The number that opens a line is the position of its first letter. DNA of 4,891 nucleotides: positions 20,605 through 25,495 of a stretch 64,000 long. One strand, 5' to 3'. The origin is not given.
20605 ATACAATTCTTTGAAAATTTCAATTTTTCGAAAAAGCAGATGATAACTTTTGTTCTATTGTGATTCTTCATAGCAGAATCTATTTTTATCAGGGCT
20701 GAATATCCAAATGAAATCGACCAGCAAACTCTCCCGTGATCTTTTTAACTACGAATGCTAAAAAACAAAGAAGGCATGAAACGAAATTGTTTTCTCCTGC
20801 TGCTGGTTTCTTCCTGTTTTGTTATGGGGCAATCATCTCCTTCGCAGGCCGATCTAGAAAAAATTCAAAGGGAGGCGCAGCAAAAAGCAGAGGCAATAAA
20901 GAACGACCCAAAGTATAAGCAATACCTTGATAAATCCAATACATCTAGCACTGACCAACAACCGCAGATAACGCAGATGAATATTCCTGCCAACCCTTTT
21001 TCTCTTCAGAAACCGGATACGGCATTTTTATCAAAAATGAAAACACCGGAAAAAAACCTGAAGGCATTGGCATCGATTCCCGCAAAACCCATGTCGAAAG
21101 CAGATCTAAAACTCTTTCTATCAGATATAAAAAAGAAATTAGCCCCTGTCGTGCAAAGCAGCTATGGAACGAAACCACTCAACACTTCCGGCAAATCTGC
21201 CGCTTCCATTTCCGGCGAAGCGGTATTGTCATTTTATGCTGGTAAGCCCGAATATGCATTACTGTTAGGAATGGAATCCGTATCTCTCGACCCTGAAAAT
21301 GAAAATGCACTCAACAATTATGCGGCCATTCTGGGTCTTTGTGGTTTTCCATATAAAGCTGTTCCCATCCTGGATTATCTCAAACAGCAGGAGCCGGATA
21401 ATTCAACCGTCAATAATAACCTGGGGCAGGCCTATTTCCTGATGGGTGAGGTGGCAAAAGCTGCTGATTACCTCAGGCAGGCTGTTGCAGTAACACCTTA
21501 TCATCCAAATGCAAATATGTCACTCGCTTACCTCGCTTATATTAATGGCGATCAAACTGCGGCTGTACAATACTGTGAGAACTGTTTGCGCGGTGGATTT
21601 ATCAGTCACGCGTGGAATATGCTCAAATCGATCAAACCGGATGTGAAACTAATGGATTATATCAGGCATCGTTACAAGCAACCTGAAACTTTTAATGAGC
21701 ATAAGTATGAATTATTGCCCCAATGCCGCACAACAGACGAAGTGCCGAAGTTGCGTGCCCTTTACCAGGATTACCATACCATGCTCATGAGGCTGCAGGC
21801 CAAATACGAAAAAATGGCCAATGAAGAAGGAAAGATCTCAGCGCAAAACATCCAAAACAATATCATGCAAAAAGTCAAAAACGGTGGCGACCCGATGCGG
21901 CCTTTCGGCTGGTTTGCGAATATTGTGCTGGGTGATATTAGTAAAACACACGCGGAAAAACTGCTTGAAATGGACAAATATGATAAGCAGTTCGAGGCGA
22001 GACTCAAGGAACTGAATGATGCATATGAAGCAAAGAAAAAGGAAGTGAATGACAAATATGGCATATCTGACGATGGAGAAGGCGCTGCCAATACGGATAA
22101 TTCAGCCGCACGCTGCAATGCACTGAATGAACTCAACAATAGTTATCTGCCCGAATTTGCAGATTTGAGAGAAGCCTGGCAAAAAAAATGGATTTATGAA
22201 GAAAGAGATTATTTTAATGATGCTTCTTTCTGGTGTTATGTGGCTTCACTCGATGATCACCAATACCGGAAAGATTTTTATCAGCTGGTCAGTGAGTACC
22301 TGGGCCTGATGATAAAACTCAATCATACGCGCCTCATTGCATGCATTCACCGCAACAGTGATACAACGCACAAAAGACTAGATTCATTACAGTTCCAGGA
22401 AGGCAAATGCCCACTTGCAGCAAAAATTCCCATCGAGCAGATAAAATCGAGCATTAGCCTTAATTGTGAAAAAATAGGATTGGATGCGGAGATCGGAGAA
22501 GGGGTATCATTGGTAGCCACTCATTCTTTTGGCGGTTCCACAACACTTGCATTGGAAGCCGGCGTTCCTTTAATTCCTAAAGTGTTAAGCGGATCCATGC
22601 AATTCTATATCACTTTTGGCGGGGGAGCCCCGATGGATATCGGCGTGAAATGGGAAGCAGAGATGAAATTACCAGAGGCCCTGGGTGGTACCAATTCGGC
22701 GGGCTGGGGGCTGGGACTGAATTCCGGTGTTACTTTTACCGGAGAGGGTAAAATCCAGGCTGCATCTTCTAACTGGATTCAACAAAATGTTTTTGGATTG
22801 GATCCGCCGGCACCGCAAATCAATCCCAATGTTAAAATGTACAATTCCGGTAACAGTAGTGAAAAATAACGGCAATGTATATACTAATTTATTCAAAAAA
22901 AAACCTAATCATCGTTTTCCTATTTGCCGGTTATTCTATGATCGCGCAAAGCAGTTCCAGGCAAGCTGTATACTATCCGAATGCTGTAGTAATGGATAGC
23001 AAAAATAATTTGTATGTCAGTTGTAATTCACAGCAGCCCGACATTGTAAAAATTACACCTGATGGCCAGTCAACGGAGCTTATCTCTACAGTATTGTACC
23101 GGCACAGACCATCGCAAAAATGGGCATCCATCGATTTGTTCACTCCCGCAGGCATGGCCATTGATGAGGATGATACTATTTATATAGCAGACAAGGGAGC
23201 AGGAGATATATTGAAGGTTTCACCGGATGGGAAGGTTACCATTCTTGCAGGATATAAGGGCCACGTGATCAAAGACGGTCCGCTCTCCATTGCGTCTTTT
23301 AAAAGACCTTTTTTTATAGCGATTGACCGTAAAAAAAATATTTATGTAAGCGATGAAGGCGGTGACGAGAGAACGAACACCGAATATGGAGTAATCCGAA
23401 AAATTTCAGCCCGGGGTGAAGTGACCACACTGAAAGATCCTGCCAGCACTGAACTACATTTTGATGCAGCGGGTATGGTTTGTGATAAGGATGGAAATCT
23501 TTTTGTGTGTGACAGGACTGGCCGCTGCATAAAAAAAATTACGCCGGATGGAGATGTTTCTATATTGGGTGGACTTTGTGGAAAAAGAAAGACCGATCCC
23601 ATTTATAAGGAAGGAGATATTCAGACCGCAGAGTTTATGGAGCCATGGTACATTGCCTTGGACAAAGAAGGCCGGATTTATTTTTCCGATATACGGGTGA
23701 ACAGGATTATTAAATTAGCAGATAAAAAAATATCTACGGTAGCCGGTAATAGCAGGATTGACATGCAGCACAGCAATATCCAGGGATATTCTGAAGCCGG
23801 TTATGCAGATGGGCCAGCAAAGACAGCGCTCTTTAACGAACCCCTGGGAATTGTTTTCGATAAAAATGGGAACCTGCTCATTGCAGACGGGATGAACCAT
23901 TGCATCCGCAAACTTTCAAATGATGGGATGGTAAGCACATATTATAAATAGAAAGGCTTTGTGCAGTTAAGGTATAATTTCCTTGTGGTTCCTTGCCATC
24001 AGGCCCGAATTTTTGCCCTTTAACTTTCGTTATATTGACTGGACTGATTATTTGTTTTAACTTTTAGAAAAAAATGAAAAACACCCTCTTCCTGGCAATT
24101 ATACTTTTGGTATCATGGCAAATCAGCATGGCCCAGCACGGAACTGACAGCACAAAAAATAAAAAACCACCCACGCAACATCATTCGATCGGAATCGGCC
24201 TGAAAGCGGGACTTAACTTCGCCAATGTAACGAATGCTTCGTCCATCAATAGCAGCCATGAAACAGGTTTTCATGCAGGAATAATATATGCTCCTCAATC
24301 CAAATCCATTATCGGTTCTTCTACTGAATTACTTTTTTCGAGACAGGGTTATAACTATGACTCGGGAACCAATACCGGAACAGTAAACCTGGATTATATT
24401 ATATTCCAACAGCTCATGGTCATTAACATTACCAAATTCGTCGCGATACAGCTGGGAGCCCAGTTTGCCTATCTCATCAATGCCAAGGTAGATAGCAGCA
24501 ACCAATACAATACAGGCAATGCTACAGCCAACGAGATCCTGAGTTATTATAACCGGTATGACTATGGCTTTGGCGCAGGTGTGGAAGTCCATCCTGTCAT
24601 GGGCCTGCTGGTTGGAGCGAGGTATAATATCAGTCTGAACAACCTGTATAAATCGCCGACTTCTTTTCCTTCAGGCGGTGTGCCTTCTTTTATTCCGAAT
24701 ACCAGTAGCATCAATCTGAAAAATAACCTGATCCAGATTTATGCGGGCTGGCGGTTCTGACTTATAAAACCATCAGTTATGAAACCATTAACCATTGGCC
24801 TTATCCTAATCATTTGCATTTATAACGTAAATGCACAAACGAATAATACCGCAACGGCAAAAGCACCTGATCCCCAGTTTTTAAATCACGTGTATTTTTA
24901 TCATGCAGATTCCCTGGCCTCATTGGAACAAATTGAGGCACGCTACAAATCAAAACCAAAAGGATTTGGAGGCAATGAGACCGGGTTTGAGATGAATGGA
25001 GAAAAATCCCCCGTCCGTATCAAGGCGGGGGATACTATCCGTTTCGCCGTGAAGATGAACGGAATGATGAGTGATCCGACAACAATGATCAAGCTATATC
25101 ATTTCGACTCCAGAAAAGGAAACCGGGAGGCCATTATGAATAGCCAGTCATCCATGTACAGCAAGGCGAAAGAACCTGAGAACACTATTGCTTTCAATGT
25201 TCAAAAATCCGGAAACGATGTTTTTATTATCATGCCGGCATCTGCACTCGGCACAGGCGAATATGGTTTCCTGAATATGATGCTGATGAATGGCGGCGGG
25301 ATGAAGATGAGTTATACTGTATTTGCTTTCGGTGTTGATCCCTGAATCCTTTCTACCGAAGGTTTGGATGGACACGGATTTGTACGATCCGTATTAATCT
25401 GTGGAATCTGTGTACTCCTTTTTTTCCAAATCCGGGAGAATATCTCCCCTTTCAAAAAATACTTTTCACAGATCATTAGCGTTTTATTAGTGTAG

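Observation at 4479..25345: Two diverged paralogous cell-envelope cassettes, each with its own propeller/Y_Y_Y sensor kinase and NarL-type regulator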

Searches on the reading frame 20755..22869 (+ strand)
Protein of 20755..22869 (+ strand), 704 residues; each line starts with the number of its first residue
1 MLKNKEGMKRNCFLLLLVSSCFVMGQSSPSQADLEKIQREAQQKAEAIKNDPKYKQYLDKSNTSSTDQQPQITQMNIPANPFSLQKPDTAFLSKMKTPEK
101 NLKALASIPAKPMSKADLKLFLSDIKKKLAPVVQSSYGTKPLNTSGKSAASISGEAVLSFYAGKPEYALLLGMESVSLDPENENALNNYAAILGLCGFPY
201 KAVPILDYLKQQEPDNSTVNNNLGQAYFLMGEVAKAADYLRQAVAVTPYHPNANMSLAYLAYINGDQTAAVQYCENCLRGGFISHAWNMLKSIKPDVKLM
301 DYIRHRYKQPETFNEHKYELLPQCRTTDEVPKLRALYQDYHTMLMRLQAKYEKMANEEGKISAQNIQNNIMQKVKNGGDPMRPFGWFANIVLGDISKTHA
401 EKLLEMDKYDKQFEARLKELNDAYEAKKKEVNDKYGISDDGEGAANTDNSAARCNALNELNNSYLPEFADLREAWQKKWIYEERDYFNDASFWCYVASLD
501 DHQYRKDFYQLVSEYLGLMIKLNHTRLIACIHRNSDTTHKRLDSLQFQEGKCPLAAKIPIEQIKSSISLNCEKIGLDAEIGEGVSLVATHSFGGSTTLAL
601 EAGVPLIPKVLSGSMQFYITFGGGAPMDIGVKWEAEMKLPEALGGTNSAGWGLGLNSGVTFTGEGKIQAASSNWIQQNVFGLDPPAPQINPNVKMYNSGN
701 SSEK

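Call 4: search_protein_families(library=pfam, proteins=[window:20755-22869:+], max_evalue=0.1)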
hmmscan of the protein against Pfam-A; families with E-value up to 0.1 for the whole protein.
window:20755-22869:+ (704 aa): 16 families
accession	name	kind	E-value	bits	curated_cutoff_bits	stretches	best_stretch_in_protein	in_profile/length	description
PF13432.12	TPR_16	-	2.9e-08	34.4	32.7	2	223-275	3-55/65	Tetratricopeptide repeat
PF07719.23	TPR_2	-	1.6e-07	31.3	27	1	220-249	4-33/34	Tetratricopeptide repeat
PF13431.12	TPR_17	-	7.7e-07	29.3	24.4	0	173-197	3-27/34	Tetratricopeptide repeat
PF13181.12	TPR_8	-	3e-06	27.4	25.7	1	219-248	3-32/34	Tetratricopeptide repeat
PF00515.34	TPR_1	-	3.2e-06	27.1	27.8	1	221-246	5-30/34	Tetratricopeptide repeat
PF13374.12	TPR_10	-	6.4e-05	23.3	27.5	1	221-246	6-31/42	Tetratricopeptide repeat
PF14559.12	TPR_19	-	0.0001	23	25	1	202-253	10-61/68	Tetratricopeptide repeat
PF13428.12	TPR_14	-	0.00046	21.1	23.5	1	223-259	7-43/44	Tetratricopeptide repeat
PF13424.12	TPR_12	-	0.00051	20.6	30.1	1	214-246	39-74/77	Tetratricopeptide repeat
PF23914.1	TPR_CcmH_CycH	-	0.0049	17.1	42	1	175-246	76-150/158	Cytochrome c-type biogenesis protein H TPR domain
PF13429.12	TPR_15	-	0.0054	16.6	26.2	1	147-276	144-273/280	Tetratricopeptide repeat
PF19529.4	DUF6057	-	0.024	14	29.8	1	217-273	342-400/569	Family of unknown function (DUF6057)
PF12895.13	ANAPC3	-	0.028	15.1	27.2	0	202-243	8-49/82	Anaphase-promoting complex, cyclosome, subunit 3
PF13371.12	TPR_9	-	0.028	14.8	35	1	202-254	14-66/73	Tetratricopeptide repeat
PF13414.12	TPR_11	-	0.034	14.3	26.8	0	224-262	1-39/42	TPR repeat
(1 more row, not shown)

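Call 9: search_protein_families(library=ncbifam, proteins=[window:20755-22869:+], max_evalue=0.1)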
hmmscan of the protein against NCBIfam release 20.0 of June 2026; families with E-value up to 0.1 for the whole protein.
window:20755-22869:+ (704 aa): 7 families
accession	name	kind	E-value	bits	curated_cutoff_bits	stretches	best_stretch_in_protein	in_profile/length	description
TIGR02917.1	PEP_TPR_lipo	equivalog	3e-09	35.3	312.2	1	201-278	449-526/899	XrtA/PEP-CTERM system TPR-repeat protein PrsT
NF040959.1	MamA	equivalog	2.6e-06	27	200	1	163-272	85-194/204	magnetosome protein MamA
TIGR02521.1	type_IV_pilW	equivalog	2.3e-05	24.1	154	1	174-275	90-193/234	type IV pilus biogenesis/stability protein PilW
NF052415.1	T3SS_chap_SctY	equivalog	0.00016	22.2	70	0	162-244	19-104/106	type III secretion apparatus assembly chaperone SctY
TIGR00540.1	TPR_hemY_coli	hypoth_equivalog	0.005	15.6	142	1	207-273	316-381/385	heme biosynthesis-associated TPR protein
NF052400.1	M48_BAM_BepA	equivalog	0.011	14.5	570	1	154-307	312-466/483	beta-barrel assembly-enhancing protease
NF047558.1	TPR_END_plus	domain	0.015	15.3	32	0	222-246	4-28/56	TPR end-of-group domain-containing protein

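Call 10: search_protein_families(library=padloc, proteins=[window:20755-22869:+], max_evalue=0.1)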
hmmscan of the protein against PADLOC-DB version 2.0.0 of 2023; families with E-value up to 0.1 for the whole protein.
window:20755-22869:+ (704 aa): 0 families

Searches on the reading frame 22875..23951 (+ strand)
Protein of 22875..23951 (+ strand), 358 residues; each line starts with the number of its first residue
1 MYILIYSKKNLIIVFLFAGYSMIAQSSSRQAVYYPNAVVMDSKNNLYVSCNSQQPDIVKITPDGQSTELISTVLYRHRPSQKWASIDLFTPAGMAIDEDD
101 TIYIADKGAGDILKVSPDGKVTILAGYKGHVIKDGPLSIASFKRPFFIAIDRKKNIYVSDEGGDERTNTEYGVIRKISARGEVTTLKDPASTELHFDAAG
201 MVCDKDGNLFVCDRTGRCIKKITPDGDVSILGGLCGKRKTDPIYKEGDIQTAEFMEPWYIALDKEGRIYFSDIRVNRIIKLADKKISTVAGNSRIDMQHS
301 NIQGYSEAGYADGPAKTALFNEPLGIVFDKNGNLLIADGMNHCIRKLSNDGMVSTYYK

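Call 4: search_protein_families(library=pfam, proteins=[window:22875-23951:+], max_evalue=0.1)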
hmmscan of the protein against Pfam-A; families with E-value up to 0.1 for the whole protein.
window:22875-23951:+ (358 aa): 9 families
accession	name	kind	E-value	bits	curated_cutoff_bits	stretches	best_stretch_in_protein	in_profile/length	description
PF01436.27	NHL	-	2.6e-20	71.8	20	1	320-346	1-27/28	NHL repeat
PF25021.1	TEN_NHL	-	1.4e-14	54.3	27.1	2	192-355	27-174/357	Teneurin NHL domain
PF08450.18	SGL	-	4.5e-12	46.5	26.3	2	32-122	133-217/246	SMP-30/Gluconolactonase/LRE-like region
PF24684.1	Vgb_lyase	-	2.3e-09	36.9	50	1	34-122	140-214/290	Virginiamycin B lyase family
PF22701.2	Mala_s_1-like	-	1e-08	35.6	27.5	0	94-212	93-193/195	Mal s 1 allergenic protein-like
PF06739.17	SBBP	-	5.4e-08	33.1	20.5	0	30-49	10-29/38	Beta-propeller repeat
PF07494.17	Reg_prop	-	1.4e-06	28.2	20.4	0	36-51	8-23/24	Two component regulator propeller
PF20067.5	SSL_N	-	1.7e-05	25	18.9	0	259-272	25-38/46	Strictosidine synthase-like, N-terminal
PF13449.12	Phytase-like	-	0.00035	21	27.6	0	178-227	47-99/284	Esterase-like activity of phytase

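Call 9: search_protein_families(library=ncbifam, proteins=[window:22875-23951:+], max_evalue=0.1)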
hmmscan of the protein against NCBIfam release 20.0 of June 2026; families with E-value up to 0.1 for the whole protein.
window:22875-23951:+ (358 aa): 8 families
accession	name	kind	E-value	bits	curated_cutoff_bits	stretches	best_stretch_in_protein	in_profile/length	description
NF035926.1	scyF_NHL_VPEP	equivalog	6.8e-19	68.3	350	3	27-161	146-265/376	scytonemin biosynthesis PEP-CTERM protein ScyF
NF033206.1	ScyE_fam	subfamily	4.5e-12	46.1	80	1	91-129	142-179/333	ScyD/ScyE family protein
NF047780.1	LIC12708_fam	subfamily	5.1e-05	22.3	150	0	98-167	65-144/391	LIC_12708 family protein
TIGR03803.2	Gloeo_Verruco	domain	5.6e-05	22.8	44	0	107-127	26-46/50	choice-of-anchor tandem repeat GloVer-containing protein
TIGR02604.1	Piru_Ver_Nterm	subfamily_domain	8.7e-05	22.1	122.2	0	315-343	8-36/367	PVC-type heme-binding CxxCH protein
NF052228.1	T9SS_PorZ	equivalog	0.00054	18.5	260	1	27-105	425-496/757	type IX secretion system anionic LPS delivery protein PorZ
NF047494.1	Lepto_SBBP_lipo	equivalog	0.0058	15.3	400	0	150-227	373-457/466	SBBP repeat beta-propeller lipoprotein, LipL53 family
NF009331.1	PRK12689.1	equivalog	0.01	15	347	0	111-168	141-196/252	flagellar basal-body rod protein FlgF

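Call 10: search_protein_families(library=padloc, proteins=[window:22875-23951:+], max_evalue=0.1)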
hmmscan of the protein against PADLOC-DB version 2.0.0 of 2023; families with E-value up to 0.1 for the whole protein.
window:22875-23951:+ (358 aa): 1 family
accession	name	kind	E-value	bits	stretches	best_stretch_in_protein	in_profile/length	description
PDLC04043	PD-T4-6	-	0.0069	13.5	0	91-171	363-431/452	-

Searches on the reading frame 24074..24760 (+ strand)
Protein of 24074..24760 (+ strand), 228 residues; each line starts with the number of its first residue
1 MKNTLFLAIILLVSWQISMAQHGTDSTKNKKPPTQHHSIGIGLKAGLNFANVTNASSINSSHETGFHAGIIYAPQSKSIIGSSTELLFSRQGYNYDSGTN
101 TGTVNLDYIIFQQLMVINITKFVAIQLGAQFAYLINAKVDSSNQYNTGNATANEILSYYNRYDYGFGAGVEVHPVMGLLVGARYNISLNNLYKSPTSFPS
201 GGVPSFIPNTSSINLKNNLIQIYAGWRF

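Call 4: search_protein_families(library=pfam, proteins=[window:24074-24760:+], max_evalue=0.1)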
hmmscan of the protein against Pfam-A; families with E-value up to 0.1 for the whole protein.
window:24074-24760:+ (228 aa): 2 families
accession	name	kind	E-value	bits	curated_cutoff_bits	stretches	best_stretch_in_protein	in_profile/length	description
PF13568.12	OMP_b-brl_2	-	7.4e-15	55.9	27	1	30-192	6-174/175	Outer membrane protein beta-barrel domain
PF13505.12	OMP_b-brl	-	1.1e-07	32.6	28.7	1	40-228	21-175/175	Outer membrane protein beta-barrel domain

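Call 9: search_protein_families(library=ncbifam, proteins=[window:24074-24760:+], max_evalue=0.1)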
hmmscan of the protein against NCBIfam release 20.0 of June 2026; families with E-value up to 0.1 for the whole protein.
window:24074-24760:+ (228 aa): 1 family
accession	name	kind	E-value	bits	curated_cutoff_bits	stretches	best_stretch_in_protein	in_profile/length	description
NF049866.1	outer_TDE1717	subfamily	3.3e-17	63.1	135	1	38-228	20-210/210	TDE1717 family outer membrane beta-barrel protein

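Call 10: search_protein_families(library=padloc, proteins=[window:24074-24760:+], max_evalue=0.1)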
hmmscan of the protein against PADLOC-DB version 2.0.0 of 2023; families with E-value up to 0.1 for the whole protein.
window:24074-24760:+ (228 aa): 0 families

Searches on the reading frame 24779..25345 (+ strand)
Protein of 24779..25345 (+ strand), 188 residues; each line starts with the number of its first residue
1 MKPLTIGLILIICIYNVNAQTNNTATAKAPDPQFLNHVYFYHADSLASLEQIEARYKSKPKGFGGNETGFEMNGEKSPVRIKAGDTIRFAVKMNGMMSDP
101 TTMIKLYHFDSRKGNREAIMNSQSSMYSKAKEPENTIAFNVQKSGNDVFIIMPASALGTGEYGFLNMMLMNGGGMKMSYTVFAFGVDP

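Call 4: search_protein_families(library=pfam, proteins=[window:24779-25345:+], max_evalue=0.1)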
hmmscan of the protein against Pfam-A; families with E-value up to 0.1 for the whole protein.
window:24779-25345:+ (188 aa): 0 families

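Call 9: search_protein_families(library=ncbifam, proteins=[window:24779-25345:+], max_evalue=0.1)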
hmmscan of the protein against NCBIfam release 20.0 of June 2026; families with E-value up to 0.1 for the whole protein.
window:24779-25345:+ (188 aa): 0 families

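Call 10: search_protein_families(library=padloc, proteins=[window:24779-25345:+], max_evalue=0.1)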
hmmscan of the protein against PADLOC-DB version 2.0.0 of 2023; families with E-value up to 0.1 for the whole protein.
window:24779-25345:+ (188 aa): 0 families

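Call 73: search_solved_structures(query=A8, max_evalue=5)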
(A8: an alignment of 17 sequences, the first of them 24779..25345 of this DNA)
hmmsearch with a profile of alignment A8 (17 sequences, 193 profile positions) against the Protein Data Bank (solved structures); distinct sequences matched with E-value up to 5: 3.
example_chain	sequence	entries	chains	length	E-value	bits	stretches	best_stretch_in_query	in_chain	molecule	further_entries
8heq_B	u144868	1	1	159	0.52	13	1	96-178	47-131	Anti-sigma-I factor RsgI2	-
8hdj_B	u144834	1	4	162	0.54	12.9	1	96-178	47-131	Anti-sigma-I factor RsgI2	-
7ydo_A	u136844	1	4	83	0.59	12.8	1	139-171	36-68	Uncharacterized protein C26A3.14c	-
